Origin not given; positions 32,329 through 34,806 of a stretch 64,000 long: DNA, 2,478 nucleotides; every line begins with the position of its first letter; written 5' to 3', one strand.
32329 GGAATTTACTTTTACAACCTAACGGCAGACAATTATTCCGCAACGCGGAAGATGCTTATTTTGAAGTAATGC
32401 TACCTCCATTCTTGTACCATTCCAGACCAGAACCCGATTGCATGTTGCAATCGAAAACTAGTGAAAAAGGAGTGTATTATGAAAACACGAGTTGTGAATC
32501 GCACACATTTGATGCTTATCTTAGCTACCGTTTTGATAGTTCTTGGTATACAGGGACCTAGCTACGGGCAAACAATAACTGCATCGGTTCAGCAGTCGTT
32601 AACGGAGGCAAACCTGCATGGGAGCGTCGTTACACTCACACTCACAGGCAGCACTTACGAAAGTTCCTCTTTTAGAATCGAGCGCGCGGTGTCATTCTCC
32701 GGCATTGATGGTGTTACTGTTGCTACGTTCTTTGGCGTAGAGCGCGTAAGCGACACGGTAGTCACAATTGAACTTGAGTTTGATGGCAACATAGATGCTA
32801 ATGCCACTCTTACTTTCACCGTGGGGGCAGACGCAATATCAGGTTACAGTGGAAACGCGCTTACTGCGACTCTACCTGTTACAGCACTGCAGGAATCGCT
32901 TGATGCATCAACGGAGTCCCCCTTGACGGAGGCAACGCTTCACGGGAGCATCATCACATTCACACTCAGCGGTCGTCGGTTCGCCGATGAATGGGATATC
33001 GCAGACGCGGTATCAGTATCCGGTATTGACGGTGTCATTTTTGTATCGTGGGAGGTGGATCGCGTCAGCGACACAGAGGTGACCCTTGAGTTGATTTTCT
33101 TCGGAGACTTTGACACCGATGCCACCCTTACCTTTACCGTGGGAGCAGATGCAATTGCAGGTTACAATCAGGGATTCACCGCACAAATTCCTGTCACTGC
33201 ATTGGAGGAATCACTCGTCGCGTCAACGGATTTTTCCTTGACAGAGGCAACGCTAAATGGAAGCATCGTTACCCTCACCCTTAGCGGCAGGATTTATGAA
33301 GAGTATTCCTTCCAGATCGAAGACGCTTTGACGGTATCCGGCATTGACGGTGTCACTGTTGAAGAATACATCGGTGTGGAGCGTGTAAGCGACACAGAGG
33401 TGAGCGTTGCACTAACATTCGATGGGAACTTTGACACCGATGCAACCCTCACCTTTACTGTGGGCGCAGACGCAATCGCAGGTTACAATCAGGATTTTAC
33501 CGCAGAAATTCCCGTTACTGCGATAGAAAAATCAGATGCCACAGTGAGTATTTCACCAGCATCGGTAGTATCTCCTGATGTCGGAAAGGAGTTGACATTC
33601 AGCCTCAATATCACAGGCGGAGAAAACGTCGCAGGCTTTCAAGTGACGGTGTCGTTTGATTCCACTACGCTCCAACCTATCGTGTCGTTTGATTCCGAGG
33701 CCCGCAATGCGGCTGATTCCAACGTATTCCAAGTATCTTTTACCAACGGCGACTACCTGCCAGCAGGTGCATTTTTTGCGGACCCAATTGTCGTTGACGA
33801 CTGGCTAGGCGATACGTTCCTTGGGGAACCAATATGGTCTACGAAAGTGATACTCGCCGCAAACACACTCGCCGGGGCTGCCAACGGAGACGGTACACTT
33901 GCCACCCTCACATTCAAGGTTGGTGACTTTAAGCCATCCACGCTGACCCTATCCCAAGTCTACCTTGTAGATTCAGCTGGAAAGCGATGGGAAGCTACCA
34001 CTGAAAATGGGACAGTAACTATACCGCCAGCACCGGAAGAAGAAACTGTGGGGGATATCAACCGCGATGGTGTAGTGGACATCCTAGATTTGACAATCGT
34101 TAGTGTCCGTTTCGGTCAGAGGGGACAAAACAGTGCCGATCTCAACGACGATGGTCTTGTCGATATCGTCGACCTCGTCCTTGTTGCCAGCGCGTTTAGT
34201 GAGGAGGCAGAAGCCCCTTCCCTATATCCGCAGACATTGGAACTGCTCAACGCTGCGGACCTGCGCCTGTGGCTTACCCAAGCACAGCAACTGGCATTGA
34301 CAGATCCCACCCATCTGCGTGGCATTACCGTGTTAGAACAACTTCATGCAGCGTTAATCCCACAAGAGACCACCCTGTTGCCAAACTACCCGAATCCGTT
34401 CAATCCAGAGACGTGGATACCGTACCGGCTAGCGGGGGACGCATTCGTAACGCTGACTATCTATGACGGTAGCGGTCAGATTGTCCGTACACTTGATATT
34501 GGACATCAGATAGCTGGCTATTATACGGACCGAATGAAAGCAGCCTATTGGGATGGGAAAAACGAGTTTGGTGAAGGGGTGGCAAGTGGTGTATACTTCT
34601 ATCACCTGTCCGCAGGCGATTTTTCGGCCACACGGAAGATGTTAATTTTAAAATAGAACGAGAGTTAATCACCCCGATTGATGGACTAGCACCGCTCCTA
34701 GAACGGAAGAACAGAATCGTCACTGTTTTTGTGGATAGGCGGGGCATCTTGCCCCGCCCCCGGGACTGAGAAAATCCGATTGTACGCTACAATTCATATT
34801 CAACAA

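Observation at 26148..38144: Cohesin-dockerin modules on T9SS-secreted giant repeat proteins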

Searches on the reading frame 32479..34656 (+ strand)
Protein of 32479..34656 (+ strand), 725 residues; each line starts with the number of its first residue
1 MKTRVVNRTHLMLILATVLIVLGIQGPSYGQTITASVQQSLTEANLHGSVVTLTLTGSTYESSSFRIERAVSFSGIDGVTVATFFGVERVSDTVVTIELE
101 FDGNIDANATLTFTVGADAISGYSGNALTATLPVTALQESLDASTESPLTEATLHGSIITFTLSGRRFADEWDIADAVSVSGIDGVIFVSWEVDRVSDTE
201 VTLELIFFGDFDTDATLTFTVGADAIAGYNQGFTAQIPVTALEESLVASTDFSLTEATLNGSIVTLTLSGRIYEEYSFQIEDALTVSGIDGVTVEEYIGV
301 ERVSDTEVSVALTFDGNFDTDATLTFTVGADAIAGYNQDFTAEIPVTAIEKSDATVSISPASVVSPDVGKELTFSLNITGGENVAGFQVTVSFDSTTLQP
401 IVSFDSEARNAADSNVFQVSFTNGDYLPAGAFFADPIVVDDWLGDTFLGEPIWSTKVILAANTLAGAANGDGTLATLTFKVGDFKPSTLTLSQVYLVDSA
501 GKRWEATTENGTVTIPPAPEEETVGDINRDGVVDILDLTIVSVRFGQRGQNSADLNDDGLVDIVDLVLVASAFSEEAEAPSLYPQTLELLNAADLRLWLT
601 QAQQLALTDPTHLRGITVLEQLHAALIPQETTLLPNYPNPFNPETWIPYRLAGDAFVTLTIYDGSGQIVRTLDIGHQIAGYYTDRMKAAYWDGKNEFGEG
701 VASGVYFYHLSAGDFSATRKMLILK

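Call 3: search_protein_families(library=pfam, proteins=[window:32479-34656:+], max_evalue=0.01)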
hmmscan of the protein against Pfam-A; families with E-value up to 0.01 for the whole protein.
window:32479-34656:+ (725 aa): 5 families
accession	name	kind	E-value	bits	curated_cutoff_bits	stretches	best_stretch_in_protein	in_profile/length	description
PF13860.13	FlgD_ig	-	4.7e-08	33.3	27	1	656-712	24-75/79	FlgD Ig-like domain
PF00404.24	Dockerin_1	-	3.8e-06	27.4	22.9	1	525-571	2-54/57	Dockerin type I domain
PF08522.16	BT_3987-like_N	-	5.5e-05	24.3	25.9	0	292-366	16-90/120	BT_3987-like, N-terminal domain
PF22797.1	SlpA_D2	-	6.6e-05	23.8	24.5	0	96-135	62-97/102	SlpA domain II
PF18962.6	Por_Secre_tail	-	0.0055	17.4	27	0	637-723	2-75/75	Secretion system C-terminal sorting domain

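Call 4: search_protein_families(library=ncbifam, proteins=[window:32479-34656:+], max_evalue=0.01)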
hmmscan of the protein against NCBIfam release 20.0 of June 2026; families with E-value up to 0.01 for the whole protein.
window:32479-34656:+ (725 aa): 5 families
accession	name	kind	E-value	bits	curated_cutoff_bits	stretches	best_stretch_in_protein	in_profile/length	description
TIGR04183.1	Por_Secre_tail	domain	1.6e-07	31.2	23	1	637-723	2-71/72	T9SS type A sorting domain-containing protein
NF009276.0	PRK12633.1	equivalog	3.5e-07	30.2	383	1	645-717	118-186/234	flagellar basal body rod modification protein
NF005176.1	PRK06655.1-1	equivalog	1.2e-05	25.3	230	1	657-713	99-150/197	flagellar hook assembly protein FlgD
NF033707.1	T9SS_sortase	equivalog_domain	2.3e-05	22.3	420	1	635-711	1000-1076/1095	type IX secretion system sortase PorU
NF052323.1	T9SSA_dep_M6i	equivalog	0.00011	20.3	600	1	628-713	954-1027/1043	T9SS-dependent M6-like inactivated metalloprotease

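Call 10: find_homologous_proteins(query=window:32479-34653:+, max_evalue=0.001)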
Query window:32479-34653:+ (725 aa): 1204 proteins with E <= 0.001 among 8000 candidates; the best 120 are listed.
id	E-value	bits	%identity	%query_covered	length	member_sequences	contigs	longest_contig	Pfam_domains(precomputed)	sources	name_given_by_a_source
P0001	0.0e+0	1567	100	100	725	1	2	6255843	PF00404.25,PF13860.13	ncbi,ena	-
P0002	0.0e+0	1522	76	96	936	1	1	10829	PF00404.25,PF00963.25,PF13860.13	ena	-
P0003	0.0e+0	1514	67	96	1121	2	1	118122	PF07143.18,PF00963.25,PF13860.13,PF08522.17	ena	-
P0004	0.0e+0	1512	68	96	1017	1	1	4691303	PF00404.25,PF13860.13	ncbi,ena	-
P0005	0.0e+0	1460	70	96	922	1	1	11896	PF00404.25,PF13860.13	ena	-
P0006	0.0e+0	1459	61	93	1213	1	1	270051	PF00404.25,PF13860.13,PF08000.18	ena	-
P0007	0.0e+0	1447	54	48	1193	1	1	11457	PF06062.17,PF13860.13,PF08522.17,PF04442.20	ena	-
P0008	0.0e+0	1439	61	82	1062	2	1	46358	PF00404.25,PF00963.25,PF08522.17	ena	-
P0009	0.0e+0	1432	59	96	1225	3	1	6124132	PF00963.25,PF13860.13,PF08000.18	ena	-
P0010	0.0e+0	1422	72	96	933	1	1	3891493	PF00404.25,PF00963.25,PF13860.13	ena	-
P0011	0.0e+0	1419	90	100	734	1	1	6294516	PF00404.25,PF00963.25,PF13860.13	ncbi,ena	-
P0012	0.0e+0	1417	64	96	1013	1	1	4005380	PF13205.13,PF00404.25,PF00963.25,PF13860.13,PF08522.17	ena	-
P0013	0.0e+0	1408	66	96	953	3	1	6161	PF14244.13,PF00404.25,PF18962.8,PF13860.13,PF08522.17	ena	-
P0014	0.0e+0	1408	65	48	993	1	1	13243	PF04005.18,PF08522.17,PF07622.20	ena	-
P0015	0.0e+0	1406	64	96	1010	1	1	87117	PF00404.25,PF00963.25,PF13860.13,PF08522.17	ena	-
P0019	0.0e+0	1390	61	96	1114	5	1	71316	PF00404.25,PF00963.25,PF13860.13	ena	-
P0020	0.0e+0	1385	63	96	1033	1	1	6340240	PF00404.25,PF00963.25,PF13860.13,PF08522.17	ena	-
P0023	0.0e+0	1356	58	96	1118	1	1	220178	PF00404.25,PF00963.25,PF13860.13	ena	-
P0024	0.0e+0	1351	66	96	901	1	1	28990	PF00404.25,PF00963.25,PF13860.13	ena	-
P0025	0.0e+0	1350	55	96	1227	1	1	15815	PF00404.25,PF00963.25,PF13860.13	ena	-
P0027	0.0e+0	1345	57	95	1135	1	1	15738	PF00963.25,PF18962.8,PF13860.13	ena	-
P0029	0.0e+0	1334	66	96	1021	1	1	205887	PF00404.25,PF00963.25,PF13860.13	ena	-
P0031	0.0e+0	1317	58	96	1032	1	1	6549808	PF00404.25,PF00963.25,PF13860.13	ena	-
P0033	0.0e+0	1292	73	96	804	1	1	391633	PF00404.25,PF00963.25,PF13860.13,PF08522.17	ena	-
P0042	0.0e+0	1250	64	96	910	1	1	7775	PF00404.25,PF00963.25,PF13860.13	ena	-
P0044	0.0e+0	1237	82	100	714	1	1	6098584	PF00404.25,PF13860.13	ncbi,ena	-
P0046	0.0e+0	1228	62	96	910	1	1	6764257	PF00404.25,PF00963.25,PF13860.13,PF08000.18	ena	-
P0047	0.0e+0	1222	66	96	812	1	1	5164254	PF00404.25,PF00963.25,PF13860.13,PF08522.17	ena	-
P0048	0.0e+0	1216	70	96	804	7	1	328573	PF00404.25,PF00963.25,PF13860.13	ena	-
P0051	0.0e+0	1204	65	96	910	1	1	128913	PF00404.25,PF00963.25,PF13860.13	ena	-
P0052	0.0e+0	1203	63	96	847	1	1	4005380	PF00963.25,PF13860.13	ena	-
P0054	0.0e+0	1200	67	96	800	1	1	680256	PF00404.25,PF00963.25,PF13860.13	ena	-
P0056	0.0e+0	1196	55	96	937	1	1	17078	PF00404.25,PF00963.25,PF13860.13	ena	-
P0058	0.0e+0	1190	57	96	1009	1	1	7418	PF00963.25,PF13860.13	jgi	jgi:hypothetical protein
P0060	0.0e+0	1188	67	96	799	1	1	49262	PF00404.25,PF00963.25,PF13860.13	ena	-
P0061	0.0e+0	1186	68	96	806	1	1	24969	PF00404.25,PF00963.25,PF13860.13,PF08522.17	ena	-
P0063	0.0e+0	1184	68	96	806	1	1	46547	PF00404.25,PF00963.25,PF13860.13,PF08522.17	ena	-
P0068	0.0e+0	1175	60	96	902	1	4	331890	PF00963.25,PF18962.8,PF13860.13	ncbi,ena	-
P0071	0.0e+0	1171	63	96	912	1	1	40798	PF00404.25,PF00963.25,PF13860.13,PF08522.17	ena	-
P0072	0.0e+0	1171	60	96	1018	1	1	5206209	PF00404.25,PF00963.25,PF18962.8,PF13860.13,PF08000.18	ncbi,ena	-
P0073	0.0e+0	1171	64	96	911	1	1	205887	PF00963.25,PF13860.13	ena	-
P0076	0.0e+0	1169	62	96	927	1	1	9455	PF00404.25,PF00963.25,PF13860.13,PF08522.17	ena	-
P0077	0.0e+0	1169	58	96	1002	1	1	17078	PF00404.25,PF00963.25,PF13860.13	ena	-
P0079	0.0e+0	1168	56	96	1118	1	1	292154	PF00963.25,PF13860.13,PF08000.18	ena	-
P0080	0.0e+0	1167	64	96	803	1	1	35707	PF00404.25,PF00963.25,PF13860.13,PF08522.17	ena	-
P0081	0.0e+0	1166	63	96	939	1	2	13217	PF00963.25,PF13860.13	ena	-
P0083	0.0e+0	1161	64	96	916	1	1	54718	PF00404.25,PF00963.25,PF13860.13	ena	-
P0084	0.0e+0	1160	62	96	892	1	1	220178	PF00404.25,PF00963.25,PF13860.13,PF08000.18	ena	-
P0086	0.0e+0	1156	57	96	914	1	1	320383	PF00404.25,PF00963.25,PF13860.13,PF08522.17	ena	-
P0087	0.0e+0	1155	77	100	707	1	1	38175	PF00404.25,PF00963.25,PF13860.13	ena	-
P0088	0.0e+0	1154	77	100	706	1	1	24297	PF00404.25,PF00963.25,PF13860.13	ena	-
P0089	0.0e+0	1152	69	96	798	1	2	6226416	PF00404.25,PF00963.25,PF13860.13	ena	-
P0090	0.0e+0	1152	78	100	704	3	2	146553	PF00404.25,PF00963.25,PF13860.13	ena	-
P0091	0.0e+0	1152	77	100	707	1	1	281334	PF00404.25,PF00963.25,PF13860.13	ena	-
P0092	0.0e+0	1150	66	96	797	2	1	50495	PF00404.25,PF00963.25,PF13860.13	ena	-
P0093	0.0e+0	1149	76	100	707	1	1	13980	PF00404.25,PF00963.25,PF13860.13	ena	-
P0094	0.0e+0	1149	63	96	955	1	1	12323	PF00404.25,PF00963.25,PF13860.13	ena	-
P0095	0.0e+0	1149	65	96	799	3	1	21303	PF13585.13,PF00404.25,PF00963.25,PF13860.13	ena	-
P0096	0.0e+0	1149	77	100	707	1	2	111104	PF00404.25,PF00963.25,PF13860.13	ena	-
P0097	0.0e+0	1147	56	96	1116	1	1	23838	PF19562.5,PF00963.25,PF13860.13,PF08000.18,PF22797.2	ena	-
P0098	0.0e+0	1147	77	100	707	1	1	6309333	PF00404.25,PF00963.25,PF13860.13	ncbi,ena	-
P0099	0.0e+0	1145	77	100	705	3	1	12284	PF00404.25,PF00963.25,PF13860.13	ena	-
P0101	0.0e+0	1139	76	100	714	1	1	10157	PF00404.25,PF00963.25,PF13860.13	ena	-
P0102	0.0e+0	1138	67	96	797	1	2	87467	PF00404.25,PF00963.25,PF13860.13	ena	-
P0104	0.0e+0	1137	76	100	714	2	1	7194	PF00404.25,PF00963.25,PF13860.13,PF08522.17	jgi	-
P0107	0.0e+0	1134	76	100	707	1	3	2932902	PF00404.25,PF00963.25,PF18962.8,PF13860.13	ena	-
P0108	0.0e+0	1133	76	100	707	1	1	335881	PF00404.25,PF00963.25,PF18962.8,PF13860.13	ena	-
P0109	0.0e+0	1132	62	96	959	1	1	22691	PF00404.25,PF00963.25,PF13860.13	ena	-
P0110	0.0e+0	1131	67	96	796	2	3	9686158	PF00404.25,PF00963.25,PF13860.13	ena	-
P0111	0.0e+0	1131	76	100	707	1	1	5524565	PF00404.25,PF00963.25,PF18962.8,PF13860.13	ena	-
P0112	0.0e+0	1131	77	100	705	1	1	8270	PF00404.25,PF00963.25,PF13860.13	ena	-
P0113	0.0e+0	1131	61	96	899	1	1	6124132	PF00404.25,PF00963.25,PF13860.13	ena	-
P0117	0.0e+0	1124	59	96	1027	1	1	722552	PF00963.25,PF14415.12,PF13860.13,PF08522.17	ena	-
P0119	0.0e+0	1122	59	96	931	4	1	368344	PF00404.25,PF00963.25,PF13860.13,PF08522.17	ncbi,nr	ncbi:MAG: cohesin domain-containing protein [Candidatus Poribacteria bacterium]|nr:cohesin domain-co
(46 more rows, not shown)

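Call 13: find_encoding_contigs(protein=P0001, flank=2000, max_places=3)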
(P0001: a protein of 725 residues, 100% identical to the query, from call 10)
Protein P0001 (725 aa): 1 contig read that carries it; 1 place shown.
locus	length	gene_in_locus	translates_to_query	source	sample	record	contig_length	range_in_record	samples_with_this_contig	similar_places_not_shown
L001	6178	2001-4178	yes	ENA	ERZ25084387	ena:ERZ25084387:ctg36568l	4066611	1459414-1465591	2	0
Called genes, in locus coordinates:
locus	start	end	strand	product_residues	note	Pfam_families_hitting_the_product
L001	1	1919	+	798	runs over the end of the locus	PF08522:BT_3987-like_N (faint), PF00036:EF-hand_1 (faint), PF00404:Dockerin_1 (weak), PF13860:FlgD_ig, PF18962:Por_Secre_tail (faint)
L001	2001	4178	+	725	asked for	PF00404:Dockerin_1 (weak), PF13860:FlgD_ig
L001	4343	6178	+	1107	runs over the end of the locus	PF23389:Beta-prop_WDR19_1st, PF23409:Beta-prop_EML, PF24807:WD40_CDC20-Fz, PF24817:WD40_WDHD1_1st, PF25168:Beta-prop_WDR36-Utp21_2nd, PF25174:Beta-prop_THOC3, PF25175:Beta-prop_WDR5, PF25391:WD40_Gbeta, +69 more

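Call 27: find_encoding_contigs(protein=P0044, flank=10000, max_places=2)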
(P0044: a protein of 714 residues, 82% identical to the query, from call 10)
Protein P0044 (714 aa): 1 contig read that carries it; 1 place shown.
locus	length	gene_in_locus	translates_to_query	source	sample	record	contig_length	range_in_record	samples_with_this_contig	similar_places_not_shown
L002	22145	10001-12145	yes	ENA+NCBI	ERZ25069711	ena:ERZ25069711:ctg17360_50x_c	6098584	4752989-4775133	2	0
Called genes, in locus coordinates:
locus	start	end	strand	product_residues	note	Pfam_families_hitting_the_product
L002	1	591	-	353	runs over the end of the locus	-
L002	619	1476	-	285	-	PF01555:N6_N4_Mtase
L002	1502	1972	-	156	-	PF00885:DMRL_synthase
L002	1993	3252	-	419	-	PF00926:DHBP_synthase, PF00925:GTP_cyclohydro2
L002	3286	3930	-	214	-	PF00677:Lum_binding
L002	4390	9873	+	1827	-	PF00028:Cadherin, PF13855:LRR_8 (weak), PF12799:LRR_4, PF13855:LRR_8 (weak), PF12799:LRR_4 (weak), PF13855:LRR_8 (weak), PF00028:Cadherin, PF00404:Dockerin_1 (weak), +5 more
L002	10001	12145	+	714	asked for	PF00404:Dockerin_1 (weak), PF13860:FlgD_ig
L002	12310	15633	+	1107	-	PF23409:Beta-prop_EML, PF23414:Beta-prop_EML_2, PF24807:WD40_CDC20-Fz, PF24817:WD40_WDHD1_1st, PF25168:Beta-prop_WDR36-Utp21_2nd, PF25174:Beta-prop_THOC3, PF00400:WD40, PF23381:Beta-prop_IFT122_1st, +62 more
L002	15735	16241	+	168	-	PF13648:Lipocalin_4 (faint)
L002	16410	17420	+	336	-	-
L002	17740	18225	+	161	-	PF13648:Lipocalin_4 (faint)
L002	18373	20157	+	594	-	PF02538:Hydantoinase_B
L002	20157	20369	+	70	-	-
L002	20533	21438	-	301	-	PF00149:Metallophos, PF12850:Metallophos_2 (weak)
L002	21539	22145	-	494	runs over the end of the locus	PF13687:DUF4153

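Call 28: find_encoding_contigs(protein=P0004, flank=10000, max_places=2)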
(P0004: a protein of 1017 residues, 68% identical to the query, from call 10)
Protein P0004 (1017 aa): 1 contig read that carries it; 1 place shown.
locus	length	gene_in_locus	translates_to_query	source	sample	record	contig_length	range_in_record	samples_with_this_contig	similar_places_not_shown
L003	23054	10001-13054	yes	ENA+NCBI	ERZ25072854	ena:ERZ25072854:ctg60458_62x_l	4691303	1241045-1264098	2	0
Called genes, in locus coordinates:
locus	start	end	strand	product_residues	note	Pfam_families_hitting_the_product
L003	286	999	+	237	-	PF05721:PhyH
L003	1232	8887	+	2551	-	PF00028:Cadherin, PF17963:Big_9 (faint), PF28393:Ig_Cad99C_N (faint), PF28399:Ig_CLSTN (faint), PF00028:Cadherin, PF17803:Cadherin_4, PF00028:Cadherin, PF13860:FlgD_ig (weak), +2 more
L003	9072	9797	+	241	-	-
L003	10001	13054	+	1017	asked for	PF00404:Dockerin_1 (weak), PF13860:FlgD_ig (faint)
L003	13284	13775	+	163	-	PF13648:Lipocalin_4 (faint)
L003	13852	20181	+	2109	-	PF23381:Beta-prop_IFT122_1st, PF23414:Beta-prop_EML_2, PF24782:WD40_MABP1-WDR62_2nd, PF24796:WDR55, PF24807:WD40_CDC20-Fz, PF24814:WD40_Prp19, PF24817:WD40_WDHD1_1st, PF25168:Beta-prop_WDR36-Utp21_2nd, +150 more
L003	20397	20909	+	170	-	PF13648:Lipocalin_4 (faint)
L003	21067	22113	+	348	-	-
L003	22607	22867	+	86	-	PF00248:Aldo_ket_red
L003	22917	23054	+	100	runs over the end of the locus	PF00248:Aldo_ket_red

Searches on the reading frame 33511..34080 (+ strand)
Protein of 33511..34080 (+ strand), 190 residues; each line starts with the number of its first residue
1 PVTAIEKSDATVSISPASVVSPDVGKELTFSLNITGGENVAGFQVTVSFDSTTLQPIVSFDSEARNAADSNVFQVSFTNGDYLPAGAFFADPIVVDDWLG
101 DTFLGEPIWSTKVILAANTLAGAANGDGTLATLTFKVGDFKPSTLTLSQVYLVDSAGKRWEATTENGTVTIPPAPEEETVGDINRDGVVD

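Call 7: search_protein_families(library=pfam, proteins=[window:33511-34080:+], max_evalue=10)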
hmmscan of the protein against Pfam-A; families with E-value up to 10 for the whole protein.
window:33511-34080:+ (190 aa): 2 families
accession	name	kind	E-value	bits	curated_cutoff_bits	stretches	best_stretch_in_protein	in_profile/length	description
PF00963.24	Cohesin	-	1e-07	32.7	24.1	1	18-171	7-139/139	Cohesin domain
PF13473.12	Cupredoxin_1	-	0.21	12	27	0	123-148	15-40/104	Cupredoxin-like domain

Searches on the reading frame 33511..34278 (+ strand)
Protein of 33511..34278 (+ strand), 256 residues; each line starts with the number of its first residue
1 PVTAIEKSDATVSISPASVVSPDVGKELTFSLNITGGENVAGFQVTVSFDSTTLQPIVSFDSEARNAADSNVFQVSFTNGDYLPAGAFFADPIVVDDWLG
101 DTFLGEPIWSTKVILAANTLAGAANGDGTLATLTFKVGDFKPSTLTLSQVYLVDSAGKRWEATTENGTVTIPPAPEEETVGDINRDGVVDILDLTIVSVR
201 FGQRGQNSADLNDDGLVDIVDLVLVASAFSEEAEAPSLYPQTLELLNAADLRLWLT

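Call 30: search_solved_structures(query=window:33511-34278:+, max_evalue=10, show_alignments=2)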
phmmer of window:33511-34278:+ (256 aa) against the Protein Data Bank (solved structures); distinct sequences matched with E-value up to 10: 17.
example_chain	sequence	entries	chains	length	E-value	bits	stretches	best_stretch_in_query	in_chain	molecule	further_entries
2y3n_B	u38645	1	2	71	3.8e-05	26.9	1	180-234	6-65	CELLULOSOMAL FAMILY-48 PROCESSIVE GLYCOSIDE HYDROLASE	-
2jnk_A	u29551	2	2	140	8.5e-05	25.7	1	177-223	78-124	Hyalurononglucosaminidase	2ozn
3l8q_A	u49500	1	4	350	0.0036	20.4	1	21-60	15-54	Cellulosomal scaffoldin adaptor protein B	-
5lxv_B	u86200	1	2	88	0.014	18.5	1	178-223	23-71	Carbohydrate-binding protein WP_009985128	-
4fl4_A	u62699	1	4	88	0.016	18.3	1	170-198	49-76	Glycoside hydrolase family 9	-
1qzn_A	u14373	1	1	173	0.09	15.8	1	21-60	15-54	cellulosomal scaffoldin adaptor protein B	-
1zv9_A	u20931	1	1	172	0.09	15.8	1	21-60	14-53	Cellulosomal scaffoldin adaptor protein B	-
3f2l_A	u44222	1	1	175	0.091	15.8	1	21-60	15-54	Cellulosomal scaffoldin adaptor protein B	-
3bwz_A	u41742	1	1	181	0.1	15.7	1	21-60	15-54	Cellulosomal scaffoldin adaptor protein B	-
2b59_B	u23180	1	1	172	0.18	14.9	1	144-230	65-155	Cellulosomal scaffolding protein A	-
2mte_A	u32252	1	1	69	0.19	14.8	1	179-228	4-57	Cellulose 1,4-beta-cellobiosidase (reducing end) CelS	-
1daq_A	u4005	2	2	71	0.19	14.8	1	179-228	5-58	ENDOGLUCANASE SS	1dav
4dh2_B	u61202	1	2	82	0.42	13.7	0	179-197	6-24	Dockerin type 1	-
1tyj_A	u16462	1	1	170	0.57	13.2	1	24-65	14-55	cellulosomal scaffoldin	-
2y3n_A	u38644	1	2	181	0.6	13.1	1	23-65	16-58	CELLULOSOMAL SCAFFOLDIN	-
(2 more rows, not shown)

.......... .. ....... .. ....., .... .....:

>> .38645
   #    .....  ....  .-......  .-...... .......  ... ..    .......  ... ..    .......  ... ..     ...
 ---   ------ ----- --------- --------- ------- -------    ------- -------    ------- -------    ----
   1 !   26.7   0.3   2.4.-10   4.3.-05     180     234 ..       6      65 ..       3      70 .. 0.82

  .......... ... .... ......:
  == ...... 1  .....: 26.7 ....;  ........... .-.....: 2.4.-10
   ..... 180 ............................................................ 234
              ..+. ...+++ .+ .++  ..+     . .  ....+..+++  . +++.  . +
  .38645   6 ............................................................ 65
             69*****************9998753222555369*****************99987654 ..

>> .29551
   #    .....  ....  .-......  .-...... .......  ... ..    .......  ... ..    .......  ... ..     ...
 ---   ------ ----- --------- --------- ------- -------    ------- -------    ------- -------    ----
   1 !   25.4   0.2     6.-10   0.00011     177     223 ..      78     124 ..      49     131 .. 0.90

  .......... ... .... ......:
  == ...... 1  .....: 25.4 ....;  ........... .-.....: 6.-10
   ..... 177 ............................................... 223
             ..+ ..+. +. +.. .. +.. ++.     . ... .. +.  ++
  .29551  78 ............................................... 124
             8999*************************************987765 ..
